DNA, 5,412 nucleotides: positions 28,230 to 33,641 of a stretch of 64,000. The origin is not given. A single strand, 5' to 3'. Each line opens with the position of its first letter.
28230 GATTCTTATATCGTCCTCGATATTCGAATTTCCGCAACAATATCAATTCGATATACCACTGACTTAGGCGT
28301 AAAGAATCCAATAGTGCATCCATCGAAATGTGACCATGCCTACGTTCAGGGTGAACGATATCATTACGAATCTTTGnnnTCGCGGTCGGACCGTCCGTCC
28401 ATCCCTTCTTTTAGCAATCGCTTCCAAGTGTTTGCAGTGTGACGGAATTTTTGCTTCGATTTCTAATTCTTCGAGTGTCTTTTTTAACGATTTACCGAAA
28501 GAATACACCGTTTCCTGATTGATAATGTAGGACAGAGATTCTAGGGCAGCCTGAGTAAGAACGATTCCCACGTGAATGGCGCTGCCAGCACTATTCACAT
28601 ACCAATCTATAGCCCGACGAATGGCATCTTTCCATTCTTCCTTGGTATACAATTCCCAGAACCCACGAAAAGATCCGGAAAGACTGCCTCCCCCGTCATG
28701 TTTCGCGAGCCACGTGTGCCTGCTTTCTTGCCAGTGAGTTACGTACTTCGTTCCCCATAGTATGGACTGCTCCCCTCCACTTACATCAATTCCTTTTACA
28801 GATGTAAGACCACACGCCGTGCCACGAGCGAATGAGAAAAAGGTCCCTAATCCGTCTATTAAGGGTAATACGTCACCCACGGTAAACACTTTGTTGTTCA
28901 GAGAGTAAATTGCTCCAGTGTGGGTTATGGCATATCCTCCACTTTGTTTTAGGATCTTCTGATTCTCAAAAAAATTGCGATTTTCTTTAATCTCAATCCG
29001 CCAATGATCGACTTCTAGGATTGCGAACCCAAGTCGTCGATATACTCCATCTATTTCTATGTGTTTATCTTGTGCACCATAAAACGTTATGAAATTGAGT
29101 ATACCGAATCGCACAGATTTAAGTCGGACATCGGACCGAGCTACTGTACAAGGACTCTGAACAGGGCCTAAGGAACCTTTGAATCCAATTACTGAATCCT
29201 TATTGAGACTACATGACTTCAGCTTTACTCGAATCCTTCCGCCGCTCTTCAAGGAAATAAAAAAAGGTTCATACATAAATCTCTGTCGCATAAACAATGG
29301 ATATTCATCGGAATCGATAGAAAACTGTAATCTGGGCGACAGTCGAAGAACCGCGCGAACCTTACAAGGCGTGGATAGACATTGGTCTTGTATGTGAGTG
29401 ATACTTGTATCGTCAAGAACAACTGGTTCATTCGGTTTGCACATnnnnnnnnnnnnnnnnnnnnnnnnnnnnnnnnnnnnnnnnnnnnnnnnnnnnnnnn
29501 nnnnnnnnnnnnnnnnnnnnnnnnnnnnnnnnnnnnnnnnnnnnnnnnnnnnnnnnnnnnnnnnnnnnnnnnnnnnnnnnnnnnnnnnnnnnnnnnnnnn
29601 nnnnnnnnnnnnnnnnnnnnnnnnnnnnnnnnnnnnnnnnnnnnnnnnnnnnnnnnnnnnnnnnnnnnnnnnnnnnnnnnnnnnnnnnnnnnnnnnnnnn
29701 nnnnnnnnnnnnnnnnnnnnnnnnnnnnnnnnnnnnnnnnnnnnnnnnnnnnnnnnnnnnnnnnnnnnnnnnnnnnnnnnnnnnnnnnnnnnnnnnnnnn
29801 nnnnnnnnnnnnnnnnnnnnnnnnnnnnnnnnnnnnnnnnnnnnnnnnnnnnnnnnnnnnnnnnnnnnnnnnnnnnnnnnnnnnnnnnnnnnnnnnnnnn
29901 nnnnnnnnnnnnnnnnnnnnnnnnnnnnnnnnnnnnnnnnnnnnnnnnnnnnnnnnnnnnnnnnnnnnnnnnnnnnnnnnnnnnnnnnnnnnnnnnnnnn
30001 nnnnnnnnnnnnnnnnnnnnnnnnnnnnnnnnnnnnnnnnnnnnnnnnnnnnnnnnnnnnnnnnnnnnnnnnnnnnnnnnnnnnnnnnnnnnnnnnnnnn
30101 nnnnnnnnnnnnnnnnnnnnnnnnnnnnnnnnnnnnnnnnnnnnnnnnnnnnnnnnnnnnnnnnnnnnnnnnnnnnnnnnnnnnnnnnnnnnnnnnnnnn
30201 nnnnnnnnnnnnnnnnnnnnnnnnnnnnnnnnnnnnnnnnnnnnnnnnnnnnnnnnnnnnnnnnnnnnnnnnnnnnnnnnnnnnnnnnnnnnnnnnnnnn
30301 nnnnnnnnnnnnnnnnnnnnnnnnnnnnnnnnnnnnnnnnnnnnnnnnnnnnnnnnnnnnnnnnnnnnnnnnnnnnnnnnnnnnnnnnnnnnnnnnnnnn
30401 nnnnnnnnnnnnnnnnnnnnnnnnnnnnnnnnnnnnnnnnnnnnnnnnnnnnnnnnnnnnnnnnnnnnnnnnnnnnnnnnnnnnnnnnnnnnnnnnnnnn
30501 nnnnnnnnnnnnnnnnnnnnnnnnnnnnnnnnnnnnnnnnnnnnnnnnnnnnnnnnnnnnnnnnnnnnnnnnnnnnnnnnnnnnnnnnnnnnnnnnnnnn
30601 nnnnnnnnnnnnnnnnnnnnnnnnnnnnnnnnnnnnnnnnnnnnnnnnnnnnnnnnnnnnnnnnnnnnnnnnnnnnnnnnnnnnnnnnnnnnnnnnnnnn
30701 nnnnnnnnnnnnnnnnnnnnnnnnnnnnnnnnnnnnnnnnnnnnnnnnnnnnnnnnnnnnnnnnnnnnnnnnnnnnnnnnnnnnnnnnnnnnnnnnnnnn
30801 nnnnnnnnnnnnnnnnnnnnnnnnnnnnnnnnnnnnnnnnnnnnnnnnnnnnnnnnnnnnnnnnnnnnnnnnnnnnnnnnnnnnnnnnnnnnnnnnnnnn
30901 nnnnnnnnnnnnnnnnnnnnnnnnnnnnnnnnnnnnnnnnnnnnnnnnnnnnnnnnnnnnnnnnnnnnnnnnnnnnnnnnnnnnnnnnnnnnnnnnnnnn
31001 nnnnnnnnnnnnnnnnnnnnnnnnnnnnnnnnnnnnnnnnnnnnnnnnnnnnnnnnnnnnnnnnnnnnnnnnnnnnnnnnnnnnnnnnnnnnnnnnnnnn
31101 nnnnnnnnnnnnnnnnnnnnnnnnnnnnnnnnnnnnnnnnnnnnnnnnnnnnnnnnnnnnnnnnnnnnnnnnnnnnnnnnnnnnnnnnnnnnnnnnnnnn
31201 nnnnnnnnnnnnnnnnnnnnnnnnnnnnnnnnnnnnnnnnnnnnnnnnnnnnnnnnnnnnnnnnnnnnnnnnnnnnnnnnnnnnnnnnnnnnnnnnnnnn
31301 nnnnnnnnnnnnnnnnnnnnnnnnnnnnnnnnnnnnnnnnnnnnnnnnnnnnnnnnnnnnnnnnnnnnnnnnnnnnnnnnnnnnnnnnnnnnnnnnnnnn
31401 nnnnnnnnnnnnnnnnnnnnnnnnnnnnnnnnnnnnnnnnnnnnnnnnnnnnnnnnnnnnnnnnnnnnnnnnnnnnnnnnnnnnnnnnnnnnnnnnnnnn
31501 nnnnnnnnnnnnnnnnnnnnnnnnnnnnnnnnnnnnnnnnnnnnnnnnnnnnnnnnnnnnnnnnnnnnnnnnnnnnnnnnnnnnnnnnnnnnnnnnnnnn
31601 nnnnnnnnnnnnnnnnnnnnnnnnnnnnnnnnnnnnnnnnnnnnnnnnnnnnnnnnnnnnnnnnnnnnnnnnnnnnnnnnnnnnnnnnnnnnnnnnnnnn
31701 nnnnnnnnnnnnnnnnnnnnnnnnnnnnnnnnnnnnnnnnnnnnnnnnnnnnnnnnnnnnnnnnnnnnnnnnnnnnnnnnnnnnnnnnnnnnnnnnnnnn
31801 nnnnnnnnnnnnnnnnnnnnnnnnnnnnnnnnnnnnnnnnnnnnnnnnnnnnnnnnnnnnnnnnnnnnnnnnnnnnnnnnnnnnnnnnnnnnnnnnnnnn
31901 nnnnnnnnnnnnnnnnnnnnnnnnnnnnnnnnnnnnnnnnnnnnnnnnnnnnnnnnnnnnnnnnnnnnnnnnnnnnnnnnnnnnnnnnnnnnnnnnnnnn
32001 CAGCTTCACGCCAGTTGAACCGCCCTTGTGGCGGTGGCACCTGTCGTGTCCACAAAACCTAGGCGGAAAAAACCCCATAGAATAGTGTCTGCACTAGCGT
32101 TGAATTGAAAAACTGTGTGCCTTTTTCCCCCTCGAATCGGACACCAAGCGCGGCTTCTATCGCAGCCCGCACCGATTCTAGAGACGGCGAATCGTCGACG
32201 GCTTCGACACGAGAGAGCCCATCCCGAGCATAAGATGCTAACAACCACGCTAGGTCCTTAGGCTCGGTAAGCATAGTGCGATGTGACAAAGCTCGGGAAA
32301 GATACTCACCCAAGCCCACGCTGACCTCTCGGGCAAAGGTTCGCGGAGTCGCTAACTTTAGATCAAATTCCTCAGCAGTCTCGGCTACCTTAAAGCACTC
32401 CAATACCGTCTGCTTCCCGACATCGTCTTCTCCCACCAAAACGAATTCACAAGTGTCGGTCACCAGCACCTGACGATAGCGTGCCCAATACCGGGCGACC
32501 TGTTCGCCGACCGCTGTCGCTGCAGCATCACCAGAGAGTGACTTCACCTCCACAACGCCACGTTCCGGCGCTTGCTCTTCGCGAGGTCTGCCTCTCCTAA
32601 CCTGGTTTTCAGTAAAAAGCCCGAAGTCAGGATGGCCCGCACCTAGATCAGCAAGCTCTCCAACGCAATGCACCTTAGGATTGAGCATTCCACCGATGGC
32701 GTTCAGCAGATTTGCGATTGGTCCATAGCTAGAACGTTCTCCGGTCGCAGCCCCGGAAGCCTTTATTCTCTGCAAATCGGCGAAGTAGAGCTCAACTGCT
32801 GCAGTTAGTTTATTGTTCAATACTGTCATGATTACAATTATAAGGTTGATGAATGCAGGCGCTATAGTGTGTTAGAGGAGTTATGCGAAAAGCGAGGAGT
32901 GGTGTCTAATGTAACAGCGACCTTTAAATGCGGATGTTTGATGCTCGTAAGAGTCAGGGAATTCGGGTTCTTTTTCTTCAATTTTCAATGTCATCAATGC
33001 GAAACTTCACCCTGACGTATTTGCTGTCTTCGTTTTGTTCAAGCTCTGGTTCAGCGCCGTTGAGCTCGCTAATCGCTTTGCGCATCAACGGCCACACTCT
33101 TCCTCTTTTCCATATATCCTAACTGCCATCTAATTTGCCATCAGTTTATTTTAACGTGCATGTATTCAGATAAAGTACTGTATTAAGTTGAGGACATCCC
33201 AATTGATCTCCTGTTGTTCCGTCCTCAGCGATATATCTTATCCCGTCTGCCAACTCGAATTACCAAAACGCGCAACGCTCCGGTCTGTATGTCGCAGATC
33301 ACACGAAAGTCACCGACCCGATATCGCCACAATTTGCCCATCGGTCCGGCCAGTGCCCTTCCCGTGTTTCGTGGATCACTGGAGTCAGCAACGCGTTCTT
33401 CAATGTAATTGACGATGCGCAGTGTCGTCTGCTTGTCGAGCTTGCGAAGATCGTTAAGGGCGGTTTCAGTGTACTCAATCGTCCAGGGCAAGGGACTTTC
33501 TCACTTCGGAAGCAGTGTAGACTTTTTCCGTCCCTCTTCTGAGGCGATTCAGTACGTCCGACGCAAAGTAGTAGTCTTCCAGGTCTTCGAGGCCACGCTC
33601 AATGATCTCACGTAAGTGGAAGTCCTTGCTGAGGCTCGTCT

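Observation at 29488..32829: MmeI-like single-chain RM gene cut by a single in-frame amber codon between nuclease and methyltransferase parts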

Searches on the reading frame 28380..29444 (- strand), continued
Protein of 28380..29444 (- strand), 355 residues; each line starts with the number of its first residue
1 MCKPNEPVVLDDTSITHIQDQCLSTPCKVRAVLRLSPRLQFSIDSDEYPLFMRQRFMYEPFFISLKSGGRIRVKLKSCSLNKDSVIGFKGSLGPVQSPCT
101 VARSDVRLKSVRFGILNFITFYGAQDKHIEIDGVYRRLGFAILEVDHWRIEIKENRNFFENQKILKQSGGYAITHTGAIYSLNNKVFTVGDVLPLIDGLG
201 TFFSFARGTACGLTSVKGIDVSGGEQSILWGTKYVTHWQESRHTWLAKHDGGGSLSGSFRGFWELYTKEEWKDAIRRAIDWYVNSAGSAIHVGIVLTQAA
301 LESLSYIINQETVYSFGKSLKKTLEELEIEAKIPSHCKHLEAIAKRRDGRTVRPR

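Call 66: search_protein_families(library=pfam, proteins=[L065:1936-5547:+, L074:2002-5568:+, L076:3908-5698:+, L070:2-2719:+, L018:3667-5607:+, L025:3315-5279:+, L013:4901-5851:+, L046:4952-5893:+, L051:4051-5826:+], max_evalue=0.0001)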
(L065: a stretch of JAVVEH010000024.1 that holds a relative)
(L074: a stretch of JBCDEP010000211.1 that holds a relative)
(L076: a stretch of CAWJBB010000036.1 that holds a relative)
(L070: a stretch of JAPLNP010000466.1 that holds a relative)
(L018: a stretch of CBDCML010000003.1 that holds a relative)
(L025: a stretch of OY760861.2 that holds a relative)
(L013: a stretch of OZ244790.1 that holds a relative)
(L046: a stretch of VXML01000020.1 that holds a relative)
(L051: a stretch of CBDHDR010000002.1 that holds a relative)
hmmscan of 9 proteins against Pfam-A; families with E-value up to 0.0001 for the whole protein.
L065:1936-5547:+ (1203 aa): 4 families
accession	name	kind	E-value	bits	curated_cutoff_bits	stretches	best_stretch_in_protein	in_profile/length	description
PF07669.17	Eco57I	-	7.8e-36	124.2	25.3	1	524-743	1-171/171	Eco57I restriction-modification methylase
PF20473.4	MmeI_Mtase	-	3.8e-12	46.4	27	1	464-664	12-149/259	MmeI, DNA-methyltransferase domain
PF02384.22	N6_Mtase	-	2.7e-11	43.8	20.4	1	472-573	47-121/311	N-6 DNA Methylase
PF20464.3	MmeI_N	-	6.3e-05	23.8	27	0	35-188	5-142/181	MmeI, N-terminal domain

L074:2002-5568:+ (1188 aa): 7 families
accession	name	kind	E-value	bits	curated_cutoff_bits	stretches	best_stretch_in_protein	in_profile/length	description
PF00270.35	DEAD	-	8.2e-28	97.7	26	1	641-803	1-164/167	DEAD/DEAH box helicase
PF17757.6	UvrB_inter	-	8.4e-24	83.9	22.9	1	163-250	1-89/91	UvrB interaction domain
PF00271.37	Helicase_C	-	2.8e-23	82.7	23.5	1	841-947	9-110/110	Helicase conserved C-terminal domain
PF03461.20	TRCF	-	1.2e-21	77.2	25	1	1041-1119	1-79/95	TRCF domain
PF02559.22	CarD_TRCF_RID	-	8.5e-14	51.8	23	1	521-571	1-56/57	CarD-like/TRCF RID domain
PF04851.21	ResIII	-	8.2e-11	42.5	22.5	1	639-798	3-162/164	Type III restriction enzyme, res subunit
PF14814.11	UB2H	-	5.8e-06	26.7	27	1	165-206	1-42/85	Bifunctional transglycosylase second domain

L076:3908-5698:+ (596 aa): 0 families

L070:2-2719:+ (905 aa): 4 families
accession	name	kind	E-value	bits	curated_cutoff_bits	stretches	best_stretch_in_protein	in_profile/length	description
PF14574.11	RACo_C_ter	-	2.3e-72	243.7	27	1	647-902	3-251/261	C-terminal domain of RACo the ASKHA domain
PF17651.6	Raco_middle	-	3e-56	190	26.8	1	481-642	1-162/163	RACo middle region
PF17650.6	RACo_linker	-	3.4e-14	52.9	26.2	1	405-477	8-85/86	RACo linker region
PF00111.32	Fer2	-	6.4e-09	36.1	21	1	302-373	7-76/77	2Fe-2S iron-sulfur cluster binding domain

L018:3667-5607:+ (646 aa): 20 families
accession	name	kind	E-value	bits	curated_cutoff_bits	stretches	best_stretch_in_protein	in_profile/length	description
PF00515.34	TPR_1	-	2.5e-89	290.2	27.8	10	388-421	1-34/34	Tetratricopeptide repeat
PF13414.12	TPR_11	-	4.7e-86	282.7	26.8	10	327-368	1-42/42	TPR repeat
PF13181.12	TPR_8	-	3.4e-70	226.7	25.7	8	321-352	2-33/34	Tetratricopeptide repeat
PF07719.23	TPR_2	-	5.6e-68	219.9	27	7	456-489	1-34/34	Tetratricopeptide repeat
PF13431.12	TPR_17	-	2.2e-54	177.6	24.4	3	275-305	2-32/34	Tetratricopeptide repeat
PF13371.12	TPR_9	-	2.4e-45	152.9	35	6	397-458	4-65/73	Tetratricopeptide repeat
PF13432.12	TPR_16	-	1.1e-41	141.3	32.7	5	465-522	6-63/65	Tetratricopeptide repeat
PF13424.12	TPR_12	-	1.4e-39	134.6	30.1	4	387-452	2-75/77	Tetratricopeptide repeat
PF13428.12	TPR_14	-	2.4e-28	96.1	23.5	0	321-361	2-42/44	Tetratricopeptide repeat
PF14559.12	TPR_19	-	1.7e-17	63.9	25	1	436-493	5-61/68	Tetratricopeptide repeat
PF13374.12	TPR_10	-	5.2e-17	61.7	27.5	0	322-349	4-31/42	Tetratricopeptide repeat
PF13174.12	TPR_6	-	7.3e-12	45.6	26.3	0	458-485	2-29/33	Tetratricopeptide repeat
PF10516.15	SHNi-TPR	-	2e-11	43.6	21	0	337-350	18-31/38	SHNi-TPR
PF12569.14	NatA_aux_su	-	5.5e-10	39.2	33.3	0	396-465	200-267/515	N-terminal acetyltransferase A, auxiliary subunit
PF12862.13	ANAPC5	-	6.3e-09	36.2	23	0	592-643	38-89/91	Anaphase-promoting complex subunit 5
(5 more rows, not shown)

L025:3315-5279:+ (654 aa): 5 families
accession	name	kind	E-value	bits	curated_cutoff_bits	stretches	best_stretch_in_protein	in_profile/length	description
PF00583.31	Acetyltransf_1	-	2.5e-17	63.7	20.7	1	531-624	20-116/116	Acetyltransferase (GNAT) family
PF13673.13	Acetyltransf_10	-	1.8e-11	44.6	23.6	1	531-643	18-124/128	Acetyltransferase (GNAT) domain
PF13508.13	Acetyltransf_7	-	2.7e-10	40.9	27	1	544-625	3-83/84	Acetyltransferase (GNAT) domain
PF08445.16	FR47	-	3.9e-07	30.4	22.1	1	563-631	17-84/86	FR47-like protein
PF13302.13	Acetyltransf_3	-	5e-05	24.4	25.4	0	506-624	3-137/138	Acetyltransferase (GNAT) domain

L013:4901-5851:+ (316 aa): 4 families
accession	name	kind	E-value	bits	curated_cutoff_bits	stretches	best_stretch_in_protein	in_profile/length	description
PF04471.18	Mrr_cat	-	1.7e-34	118.8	21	1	167-288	2-115/115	Restriction endonuclease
PF14338.12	Mrr_N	-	8.7e-30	103.2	29.5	1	13-98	1-86/87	Mrr N-terminal domain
PF22722.2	NA-iREase1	-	1.3e-08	35.2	27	1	196-285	17-105/106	NACHT-associated inactive Restriction Endonuclease 1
PF13156.12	Mrr_cat_2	-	8.8e-05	22.8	22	0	201-287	27-113/127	Restriction endonuclease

L046:4952-5893:+ (313 aa): 4 families
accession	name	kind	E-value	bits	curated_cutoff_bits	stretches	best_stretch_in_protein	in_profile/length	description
PF04471.18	Mrr_cat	-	3.9e-34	117.7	21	1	164-285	2-115/115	Restriction endonuclease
PF14338.12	Mrr_N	-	1.3e-28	99.4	29.5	1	10-95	1-86/87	Mrr N-terminal domain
PF22722.2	NA-iREase1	-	6e-09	36.3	27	1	195-281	19-104/106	NACHT-associated inactive Restriction Endonuclease 1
PF13156.12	Mrr_cat_2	-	6.6e-05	23.2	22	0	197-284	26-113/127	Restriction endonuclease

L051:4051-5826:+ (591 aa): 3 families
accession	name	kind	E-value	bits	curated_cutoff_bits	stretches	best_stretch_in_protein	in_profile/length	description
PF13751.12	DDE_Tnp_1_6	-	8e-17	62.1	25.1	1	435-567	1-125/125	Transposase DDE domain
PF05598.16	DUF772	-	8e-09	35.8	23.1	1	73-140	1-67/74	Transposase domain (DUF772)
PF01609.27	DDE_Tnp_1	-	1.8e-08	34.8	23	1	307-562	14-199/200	Transposase DDE domain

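Call 83: search_protein_families(library=padloc, proteins=[P0274, P0284, P0286], max_evalue=0.01)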
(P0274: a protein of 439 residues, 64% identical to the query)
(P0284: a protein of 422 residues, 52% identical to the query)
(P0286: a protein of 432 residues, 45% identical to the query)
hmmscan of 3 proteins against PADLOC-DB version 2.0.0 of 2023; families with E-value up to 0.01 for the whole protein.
P0274 (439 aa): 0 families

P0284 (422 aa): 0 families

P0286 (432 aa): 0 families

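Call 84: search_protein_families(library=pfam, proteins=[P0274, P0284, P0286], max_evalue=0.01)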
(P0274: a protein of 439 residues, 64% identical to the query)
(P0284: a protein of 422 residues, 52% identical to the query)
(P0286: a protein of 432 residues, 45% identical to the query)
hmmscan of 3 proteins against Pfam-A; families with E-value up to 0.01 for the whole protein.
P0274 (439 aa): 0 families

P0284 (422 aa): 1 family
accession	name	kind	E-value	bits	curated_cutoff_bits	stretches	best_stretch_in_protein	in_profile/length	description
PF18862.6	ApeA_NTD1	-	4.4e-07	30.1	25.5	1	103-261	95-270/271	ApeA N-terminal domain 1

P0286 (432 aa): 0 families

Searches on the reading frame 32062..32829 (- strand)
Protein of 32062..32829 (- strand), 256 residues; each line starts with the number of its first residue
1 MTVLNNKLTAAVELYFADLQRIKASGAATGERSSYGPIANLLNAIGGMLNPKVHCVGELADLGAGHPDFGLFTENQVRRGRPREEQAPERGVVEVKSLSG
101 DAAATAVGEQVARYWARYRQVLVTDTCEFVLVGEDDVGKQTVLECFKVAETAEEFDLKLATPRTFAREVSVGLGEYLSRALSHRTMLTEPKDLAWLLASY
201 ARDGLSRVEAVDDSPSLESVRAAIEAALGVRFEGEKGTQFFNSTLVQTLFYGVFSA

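Call 6: search_protein_families(library=pfam, proteins=[window:32062-32829:-], max_evalue=0.01)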
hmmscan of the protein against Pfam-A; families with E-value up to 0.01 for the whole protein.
window:32062-32829:- (256 aa): 0 families

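Call 17: search_solved_structures(query=window:32062-32829:-, max_evalue=10, show_alignments=2)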
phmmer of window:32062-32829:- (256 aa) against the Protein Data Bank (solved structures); distinct sequences matched with E-value up to 10: 3.
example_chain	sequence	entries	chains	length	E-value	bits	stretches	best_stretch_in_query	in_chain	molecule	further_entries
2kxe_A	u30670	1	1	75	1.4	11.4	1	121-167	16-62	DNA polymerase II small subunit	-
6r3a_A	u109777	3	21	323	1.4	11.4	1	97-132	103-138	Major capsid protein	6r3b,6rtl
4an5_A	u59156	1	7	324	1.4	11.4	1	97-132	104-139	COAT PROTEIN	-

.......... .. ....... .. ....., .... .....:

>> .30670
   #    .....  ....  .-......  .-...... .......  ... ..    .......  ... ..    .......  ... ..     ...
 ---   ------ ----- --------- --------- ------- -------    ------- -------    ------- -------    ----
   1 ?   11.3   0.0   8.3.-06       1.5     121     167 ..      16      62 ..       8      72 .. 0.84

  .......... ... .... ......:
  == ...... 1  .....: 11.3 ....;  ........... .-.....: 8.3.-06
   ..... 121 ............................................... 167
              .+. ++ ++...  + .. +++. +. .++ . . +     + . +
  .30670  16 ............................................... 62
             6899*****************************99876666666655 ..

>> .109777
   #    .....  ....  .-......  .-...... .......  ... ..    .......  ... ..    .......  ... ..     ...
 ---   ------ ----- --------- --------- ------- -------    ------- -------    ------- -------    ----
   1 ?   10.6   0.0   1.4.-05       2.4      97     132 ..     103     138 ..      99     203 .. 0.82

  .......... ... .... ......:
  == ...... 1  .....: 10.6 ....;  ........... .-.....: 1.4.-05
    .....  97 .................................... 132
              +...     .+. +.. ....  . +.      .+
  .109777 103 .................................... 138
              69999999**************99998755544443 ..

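Call 30: search_protein_representatives(protein=window:32062-32829:-)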
Query: 256 residues. Proteins with E-value up to 0.001 (for the whole library): 1653; up to 1e-10: 959; up to 1e-30: 267. The best 150 are listed.
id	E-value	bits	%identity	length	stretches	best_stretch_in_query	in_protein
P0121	8.0e-108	375.6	71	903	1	4-256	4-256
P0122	4.9e-104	363.2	67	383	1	6-256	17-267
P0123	8.0e-99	346.1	69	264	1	1-238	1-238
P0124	5.9e-95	333.5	64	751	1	6-256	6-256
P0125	1.8e-84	299.2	59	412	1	16-256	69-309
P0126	3.0e-77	275.5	54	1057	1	9-255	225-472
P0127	2.7e-75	269.1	60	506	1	4-220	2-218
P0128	2.1e-70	253.1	72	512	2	151-256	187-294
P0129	1.6e-69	250.2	60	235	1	23-222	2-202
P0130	5.5e-69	248.5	49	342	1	8-256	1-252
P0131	2.4e-67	243.1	58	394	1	7-205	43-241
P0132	3.4e-64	232.8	63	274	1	17-192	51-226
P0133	1.6e-63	230.5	60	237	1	39-219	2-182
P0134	1.7e-63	230.5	67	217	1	72-238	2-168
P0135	3.0e-63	229.7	52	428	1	12-255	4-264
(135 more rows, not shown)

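Call 32: predict_structure(alignment_id=A1)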
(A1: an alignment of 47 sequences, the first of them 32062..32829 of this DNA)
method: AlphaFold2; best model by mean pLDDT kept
length: 256 residues; sequences in the alignment: 47
mean_pLDDT: 72.1   pTM: 0.69
mean pLDDT of the five models: 72.1, 67.0, 61.6, 59.7, 55.2
residues with pLDDT >= 90: 36; 70-90: 109; 50-70: 85; < 50: 26
segments of 3 or more residues with pLDDT < 50: 1-4, 60-64, 83-88, 187-191, 252-256
pLDDT, mean of each block of 10 residues (from residue 1): 65 92 70 75 81 62 57 67 51 79 85 79 89 84 91 91 92 85 60 53 55 60 64 73 64 39
secondary structure, 60 per line:
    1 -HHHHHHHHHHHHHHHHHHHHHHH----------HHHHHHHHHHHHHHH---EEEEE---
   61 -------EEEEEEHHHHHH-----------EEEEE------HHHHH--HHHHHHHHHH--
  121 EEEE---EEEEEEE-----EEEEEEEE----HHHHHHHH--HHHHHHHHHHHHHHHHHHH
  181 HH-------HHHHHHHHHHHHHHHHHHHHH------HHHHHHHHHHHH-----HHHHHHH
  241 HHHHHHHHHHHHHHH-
elements in order: H2-24 H35-49 E53-57 E68-73 H74-79 E91-95 H102-106 H109-118 E121-124 E128-134 E140-147 H152-159 H162-182 H190-210 H217-228 H234-255

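Call 40: list_cluster_members(proteins=[P0005, window:32062-32829:-, window:28380-29444:-, window:22986-27875:-])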
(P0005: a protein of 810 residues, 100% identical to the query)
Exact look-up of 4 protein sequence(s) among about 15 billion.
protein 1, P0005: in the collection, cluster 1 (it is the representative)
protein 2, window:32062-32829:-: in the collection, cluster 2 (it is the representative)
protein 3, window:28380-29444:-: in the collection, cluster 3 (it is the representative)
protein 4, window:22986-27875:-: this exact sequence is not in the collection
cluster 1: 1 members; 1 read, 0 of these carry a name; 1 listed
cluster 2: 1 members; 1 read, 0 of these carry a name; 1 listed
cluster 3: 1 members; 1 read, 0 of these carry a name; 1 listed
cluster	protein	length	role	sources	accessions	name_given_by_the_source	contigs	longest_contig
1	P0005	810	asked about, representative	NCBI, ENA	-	-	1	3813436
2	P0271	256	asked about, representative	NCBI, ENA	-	-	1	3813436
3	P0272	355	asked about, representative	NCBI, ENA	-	-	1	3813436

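Call 62: find_encoding_contigs(protein=P0272, flank=1000, max_places=3)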
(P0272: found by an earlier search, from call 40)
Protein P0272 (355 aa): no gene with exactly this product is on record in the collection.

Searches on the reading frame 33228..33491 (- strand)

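Call 13: search_protein_families(library=padloc, proteins=[window:33228-33491:-], max_evalue=0.001)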
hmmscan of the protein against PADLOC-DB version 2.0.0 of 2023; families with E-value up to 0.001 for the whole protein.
window:33228-33491:- (88 aa): 0 families

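Call 14: search_protein_families(library=ncbifam, proteins=[window:33228-33491:-], max_evalue=0.001)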
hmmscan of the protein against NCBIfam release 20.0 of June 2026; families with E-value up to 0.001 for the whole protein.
window:33228-33491:- (88 aa): 1 family
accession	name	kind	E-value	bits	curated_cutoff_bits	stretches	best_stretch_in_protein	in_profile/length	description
TIGR02385.1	RelE_StbE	subfamily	3e-06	27.6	27.9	1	5-87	2-88/88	type II toxin-antitoxin system mRNA interferase toxin, RelE/StbE family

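Call 15: search_protein_families(library=pfam, proteins=[window:33228-33491:-], max_evalue=0.01)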
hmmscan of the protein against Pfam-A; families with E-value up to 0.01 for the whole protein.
window:33228-33491:- (88 aa): 1 family
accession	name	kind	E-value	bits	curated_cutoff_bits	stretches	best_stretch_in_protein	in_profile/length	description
PF05016.21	ParE_toxin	-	3e-14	53.8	23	1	5-87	1-89/89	ParE toxin of type II toxin-antitoxin system, parDE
